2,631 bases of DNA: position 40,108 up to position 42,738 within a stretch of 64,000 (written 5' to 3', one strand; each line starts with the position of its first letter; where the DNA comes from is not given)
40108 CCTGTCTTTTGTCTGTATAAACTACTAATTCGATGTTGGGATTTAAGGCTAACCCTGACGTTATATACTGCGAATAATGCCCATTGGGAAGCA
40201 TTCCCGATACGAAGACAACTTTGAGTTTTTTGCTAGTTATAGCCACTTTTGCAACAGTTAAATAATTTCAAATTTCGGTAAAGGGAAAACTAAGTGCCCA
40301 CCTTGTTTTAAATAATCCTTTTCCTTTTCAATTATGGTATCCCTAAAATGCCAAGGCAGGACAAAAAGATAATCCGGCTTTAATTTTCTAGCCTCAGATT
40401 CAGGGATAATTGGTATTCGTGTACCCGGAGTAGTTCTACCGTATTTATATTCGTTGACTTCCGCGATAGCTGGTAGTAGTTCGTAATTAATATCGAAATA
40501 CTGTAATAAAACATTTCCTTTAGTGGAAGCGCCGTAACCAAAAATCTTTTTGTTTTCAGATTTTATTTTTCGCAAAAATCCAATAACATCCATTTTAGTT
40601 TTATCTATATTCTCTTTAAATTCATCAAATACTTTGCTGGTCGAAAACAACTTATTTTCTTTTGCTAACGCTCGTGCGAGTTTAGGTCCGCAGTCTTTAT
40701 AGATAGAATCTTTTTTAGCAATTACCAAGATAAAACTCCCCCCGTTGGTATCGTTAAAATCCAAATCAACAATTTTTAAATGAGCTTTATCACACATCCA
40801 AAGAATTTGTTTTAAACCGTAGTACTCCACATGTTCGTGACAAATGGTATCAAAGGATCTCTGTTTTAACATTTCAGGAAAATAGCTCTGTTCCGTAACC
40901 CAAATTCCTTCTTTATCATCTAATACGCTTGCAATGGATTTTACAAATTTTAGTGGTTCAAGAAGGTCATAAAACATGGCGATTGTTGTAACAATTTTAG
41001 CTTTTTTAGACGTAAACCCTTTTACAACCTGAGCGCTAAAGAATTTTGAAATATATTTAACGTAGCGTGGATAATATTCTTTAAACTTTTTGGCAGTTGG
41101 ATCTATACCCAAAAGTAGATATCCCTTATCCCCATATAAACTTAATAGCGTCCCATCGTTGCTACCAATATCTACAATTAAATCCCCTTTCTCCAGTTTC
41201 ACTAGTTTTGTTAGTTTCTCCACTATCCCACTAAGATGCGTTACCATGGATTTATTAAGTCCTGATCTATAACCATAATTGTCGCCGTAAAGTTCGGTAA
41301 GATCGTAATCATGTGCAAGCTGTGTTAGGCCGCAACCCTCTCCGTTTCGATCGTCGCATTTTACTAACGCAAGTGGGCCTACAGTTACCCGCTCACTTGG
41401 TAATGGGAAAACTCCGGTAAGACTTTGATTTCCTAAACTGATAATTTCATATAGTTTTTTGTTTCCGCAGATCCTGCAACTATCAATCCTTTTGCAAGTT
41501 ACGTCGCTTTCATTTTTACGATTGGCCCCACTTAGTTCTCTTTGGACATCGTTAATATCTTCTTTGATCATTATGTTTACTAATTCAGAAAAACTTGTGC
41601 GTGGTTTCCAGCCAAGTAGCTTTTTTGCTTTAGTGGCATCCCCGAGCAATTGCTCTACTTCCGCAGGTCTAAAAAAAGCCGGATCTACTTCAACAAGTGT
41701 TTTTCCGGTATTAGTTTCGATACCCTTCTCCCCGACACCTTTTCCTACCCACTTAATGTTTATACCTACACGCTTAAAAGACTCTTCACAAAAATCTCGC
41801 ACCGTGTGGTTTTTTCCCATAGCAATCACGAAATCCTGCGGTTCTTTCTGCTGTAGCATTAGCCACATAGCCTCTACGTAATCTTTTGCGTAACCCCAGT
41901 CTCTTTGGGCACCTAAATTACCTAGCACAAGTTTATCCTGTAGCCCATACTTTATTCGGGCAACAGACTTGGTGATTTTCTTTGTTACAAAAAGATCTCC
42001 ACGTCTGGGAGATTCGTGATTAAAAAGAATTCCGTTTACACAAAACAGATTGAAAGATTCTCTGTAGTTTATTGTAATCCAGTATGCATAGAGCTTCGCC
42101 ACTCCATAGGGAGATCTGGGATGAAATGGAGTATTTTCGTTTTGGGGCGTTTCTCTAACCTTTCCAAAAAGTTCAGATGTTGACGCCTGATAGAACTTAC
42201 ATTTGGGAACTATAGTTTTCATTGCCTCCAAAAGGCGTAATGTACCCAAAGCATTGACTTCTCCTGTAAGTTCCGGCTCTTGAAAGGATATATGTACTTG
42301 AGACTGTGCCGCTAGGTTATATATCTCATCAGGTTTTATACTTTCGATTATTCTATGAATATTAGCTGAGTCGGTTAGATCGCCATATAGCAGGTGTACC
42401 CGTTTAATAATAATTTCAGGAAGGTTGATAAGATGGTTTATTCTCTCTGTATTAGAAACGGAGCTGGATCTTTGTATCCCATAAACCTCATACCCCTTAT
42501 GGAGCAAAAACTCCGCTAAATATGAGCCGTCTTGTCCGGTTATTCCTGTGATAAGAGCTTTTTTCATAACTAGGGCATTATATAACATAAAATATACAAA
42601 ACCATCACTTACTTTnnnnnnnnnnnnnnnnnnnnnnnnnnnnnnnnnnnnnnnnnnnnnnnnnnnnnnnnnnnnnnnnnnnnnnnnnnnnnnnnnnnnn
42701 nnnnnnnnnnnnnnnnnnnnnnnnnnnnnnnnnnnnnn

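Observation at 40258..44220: Gmd fused to a TylC3-type sugar C-methyltransferase, next to a B12-type radical SAM enzyme with a CX4CX2C motif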

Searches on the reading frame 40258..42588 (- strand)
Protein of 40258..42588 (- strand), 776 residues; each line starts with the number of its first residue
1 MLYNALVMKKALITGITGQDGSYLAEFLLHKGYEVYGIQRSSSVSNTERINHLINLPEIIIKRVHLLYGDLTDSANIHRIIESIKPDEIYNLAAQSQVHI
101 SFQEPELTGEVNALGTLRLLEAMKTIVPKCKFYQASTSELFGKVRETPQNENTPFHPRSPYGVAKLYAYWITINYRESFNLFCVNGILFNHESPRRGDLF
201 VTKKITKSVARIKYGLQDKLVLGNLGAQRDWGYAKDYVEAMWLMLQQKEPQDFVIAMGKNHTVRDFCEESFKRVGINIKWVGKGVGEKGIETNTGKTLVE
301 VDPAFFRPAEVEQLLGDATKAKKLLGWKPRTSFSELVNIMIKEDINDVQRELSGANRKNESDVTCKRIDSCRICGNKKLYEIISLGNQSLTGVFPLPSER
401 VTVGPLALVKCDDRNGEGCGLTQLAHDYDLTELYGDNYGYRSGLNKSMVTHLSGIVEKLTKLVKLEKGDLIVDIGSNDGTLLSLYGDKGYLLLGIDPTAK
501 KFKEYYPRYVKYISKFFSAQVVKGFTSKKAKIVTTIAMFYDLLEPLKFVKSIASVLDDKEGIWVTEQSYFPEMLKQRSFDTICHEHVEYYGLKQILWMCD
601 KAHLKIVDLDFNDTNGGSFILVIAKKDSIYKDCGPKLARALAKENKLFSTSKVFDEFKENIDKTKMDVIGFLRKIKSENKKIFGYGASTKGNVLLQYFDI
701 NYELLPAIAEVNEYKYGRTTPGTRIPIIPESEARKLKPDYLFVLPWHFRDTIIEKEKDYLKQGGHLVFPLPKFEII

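Call 3: search_protein_families(library=pfam, proteins=[window:40258-42588:-], max_evalue=0.01)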
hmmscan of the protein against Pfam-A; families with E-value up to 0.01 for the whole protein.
window:40258-42588:- (776 aa): 8 families
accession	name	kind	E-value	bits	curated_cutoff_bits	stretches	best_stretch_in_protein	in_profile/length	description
PF16363.11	GDP_Man_Dehyd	-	2.1e-147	491.3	27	1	12-340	1-332/332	GDP-mannose 4,6 dehydratase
PF01370.27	Epimerase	-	2.4e-73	246.9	20.9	1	11-256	1-240/240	NAD dependent epimerase/dehydratase family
PF08484.17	Methyltransf_14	-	1.8e-47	161.5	23.5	1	614-771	2-160/160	C-methyltransferase C-terminal domain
PF04321.23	RmlD_sub_bind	-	4.7e-12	46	27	1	10-166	2-130/287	RmlD substrate binding domain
PF08421.16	Methyltransf_13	-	3.9e-10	40.2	31.3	1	371-434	1-62/62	Putative zinc binding domain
PF13489.12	Methyltransf_23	-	5e-09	36.5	27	1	457-608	11-163/164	Methyltransferase domain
PF02719.21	Polysacc_synt_2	-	2.2e-05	24.2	20.2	1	12-124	2-116/293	Polysaccharide biosynthesis protein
PF07993.18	NAD_binding_4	-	0.0026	17.4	20.1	1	13-147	1-146/258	Male sterility protein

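Call 4: search_protein_families(library=ncbifam, proteins=[window:40258-42588:-], max_evalue=0.01)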
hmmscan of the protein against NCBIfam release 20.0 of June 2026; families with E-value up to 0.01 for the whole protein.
window:40258-42588:- (776 aa): 17 families
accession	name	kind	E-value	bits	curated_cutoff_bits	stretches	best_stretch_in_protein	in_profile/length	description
TIGR01472.1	gmd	equivalog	1.2e-159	531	415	1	9-346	1-340/342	GDP-mannose 4,6-dehydratase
TIGR04180.1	EDH_00030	hypoth_equivalog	2.2e-31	109.1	475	1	12-331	2-296/297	NAD-dependent 4,6-dehydratase LegB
TIGR01181.1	dTDP_gluc_dehyt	equivalog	3.9e-29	101.8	365.1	1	11-338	2-305/321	dTDP-glucose 4,6-dehydratase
TIGR02622.1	CDP_4_6_dhtase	equivalog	6.3e-24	84.8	278.45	1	9-179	5-172/352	CDP-glucose 4,6-dehydratase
TIGR01179.1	galE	equivalog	8.6e-22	77.4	262.3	1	11-331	2-311/332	UDP-glucose 4-epimerase GalE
NF007582.0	PRK10217.1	equivalog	3e-13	49.6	698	1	8-259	1-254/355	dTDP-glucose 4,6-dehydratase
NF043036.1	ErythonDh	equivalog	4.5e-13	49.1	325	1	10-174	2-162/321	D-erythronate dehydrogenase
NF007956.0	PRK10675.1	subfamily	7.4e-11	41.7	394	1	10-177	2-165/338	UDP-glucose 4-epimerase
NF007490.0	PRK10084.1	subfamily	6.1e-10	38.6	649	1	10-249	2-251/361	dTDP-glucose 4,6-dehydratase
NF041015.1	UDPsulfquin_syn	equivalog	4.3e-09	35.8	575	1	10-141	2-148/384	UDP-sulfoquinovose synthase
TIGR01214.1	rmlD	equivalog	2.2e-08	33.6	224.05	1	11-181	2-144/285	dTDP-4-dehydrorhamnose reductase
NF011728.1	PRK15181.1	equivalog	2.1e-07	30.3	760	1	6-185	13-189/348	Vi polysaccharide biosynthesis UDP-N-acetylglucosaminuronic acid C-4 epimerase TviC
TIGR03466.1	HpnA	hypoth_equivalog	6.3e-07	28.6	367.65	1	10-165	2-142/327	hopanoid-associated sugar epimerase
NF052578.1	StrlDmthSdmBMthl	equivalog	0.00035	20.4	600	1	11-168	3-141/328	sterol demethylase protein SdmB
NF007440.0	PRK09987.1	equivalog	0.00077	18.8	308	1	67-166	36-133/299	dTDP-4-dehydrorhamnose reductase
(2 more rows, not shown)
